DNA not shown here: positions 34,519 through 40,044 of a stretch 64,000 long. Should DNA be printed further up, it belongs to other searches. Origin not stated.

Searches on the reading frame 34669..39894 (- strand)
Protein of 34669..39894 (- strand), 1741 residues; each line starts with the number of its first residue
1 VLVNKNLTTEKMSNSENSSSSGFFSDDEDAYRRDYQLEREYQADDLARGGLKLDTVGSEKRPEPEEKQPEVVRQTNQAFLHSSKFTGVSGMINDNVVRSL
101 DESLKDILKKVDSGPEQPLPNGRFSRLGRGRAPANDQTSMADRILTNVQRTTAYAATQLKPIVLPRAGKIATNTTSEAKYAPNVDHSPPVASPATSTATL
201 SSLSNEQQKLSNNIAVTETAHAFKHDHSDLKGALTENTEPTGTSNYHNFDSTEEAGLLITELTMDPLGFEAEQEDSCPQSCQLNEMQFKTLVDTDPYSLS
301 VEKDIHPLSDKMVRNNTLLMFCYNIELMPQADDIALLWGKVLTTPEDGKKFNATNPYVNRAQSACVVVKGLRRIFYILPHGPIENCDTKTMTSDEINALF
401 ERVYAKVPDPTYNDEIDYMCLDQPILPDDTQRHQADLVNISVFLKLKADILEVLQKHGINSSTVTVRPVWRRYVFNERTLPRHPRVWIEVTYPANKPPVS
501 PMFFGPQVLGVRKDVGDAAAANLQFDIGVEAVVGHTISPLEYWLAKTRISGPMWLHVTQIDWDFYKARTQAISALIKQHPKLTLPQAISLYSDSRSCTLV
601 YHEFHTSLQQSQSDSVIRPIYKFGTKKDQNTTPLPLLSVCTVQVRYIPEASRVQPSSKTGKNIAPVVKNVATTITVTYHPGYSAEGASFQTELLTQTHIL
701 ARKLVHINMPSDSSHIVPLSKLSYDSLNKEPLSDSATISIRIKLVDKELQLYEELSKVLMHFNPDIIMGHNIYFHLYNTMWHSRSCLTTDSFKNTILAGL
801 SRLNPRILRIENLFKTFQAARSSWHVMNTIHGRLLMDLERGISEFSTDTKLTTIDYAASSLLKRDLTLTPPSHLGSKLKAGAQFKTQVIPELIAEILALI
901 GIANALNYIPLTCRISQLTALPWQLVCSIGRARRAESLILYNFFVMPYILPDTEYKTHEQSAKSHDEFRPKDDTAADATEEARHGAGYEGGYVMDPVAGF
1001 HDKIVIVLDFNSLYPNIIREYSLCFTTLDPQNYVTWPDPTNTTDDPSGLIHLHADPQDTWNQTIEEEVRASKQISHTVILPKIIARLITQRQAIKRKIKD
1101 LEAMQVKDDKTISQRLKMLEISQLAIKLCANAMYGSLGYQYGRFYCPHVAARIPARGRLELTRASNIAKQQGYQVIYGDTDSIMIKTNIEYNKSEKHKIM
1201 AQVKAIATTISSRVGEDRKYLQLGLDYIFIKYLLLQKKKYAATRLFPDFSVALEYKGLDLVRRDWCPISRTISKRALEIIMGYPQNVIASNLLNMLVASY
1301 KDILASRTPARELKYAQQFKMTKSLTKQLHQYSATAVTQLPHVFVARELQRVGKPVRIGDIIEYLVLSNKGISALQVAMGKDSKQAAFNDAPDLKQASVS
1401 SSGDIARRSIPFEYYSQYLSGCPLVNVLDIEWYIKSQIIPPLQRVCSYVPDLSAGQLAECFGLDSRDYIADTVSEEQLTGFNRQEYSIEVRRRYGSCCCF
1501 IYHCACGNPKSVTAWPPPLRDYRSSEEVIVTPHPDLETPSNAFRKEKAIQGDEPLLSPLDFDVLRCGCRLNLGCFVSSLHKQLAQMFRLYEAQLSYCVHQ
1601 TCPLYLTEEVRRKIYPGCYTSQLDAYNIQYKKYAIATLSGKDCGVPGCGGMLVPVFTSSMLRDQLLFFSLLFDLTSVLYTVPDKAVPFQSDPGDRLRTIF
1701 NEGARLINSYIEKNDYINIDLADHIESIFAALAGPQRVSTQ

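Call 5: search_protein_families(library=pfam, proteins=[window:34669-39894:-], max_evalue=0.01)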
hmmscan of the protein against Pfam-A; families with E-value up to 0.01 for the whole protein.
window:34669-39894:- (1741 aa): 2 families
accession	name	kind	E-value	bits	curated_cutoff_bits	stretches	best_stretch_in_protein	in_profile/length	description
PF00136.26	DNA_pol_B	-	1.2e-78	265.3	23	1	922-1447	2-451/453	DNA polymerase family B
PF08996.15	zf-DNA_Pol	-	3.2e-06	27.4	25.7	1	1638-1722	97-183/186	DNA Polymerase alpha zinc finger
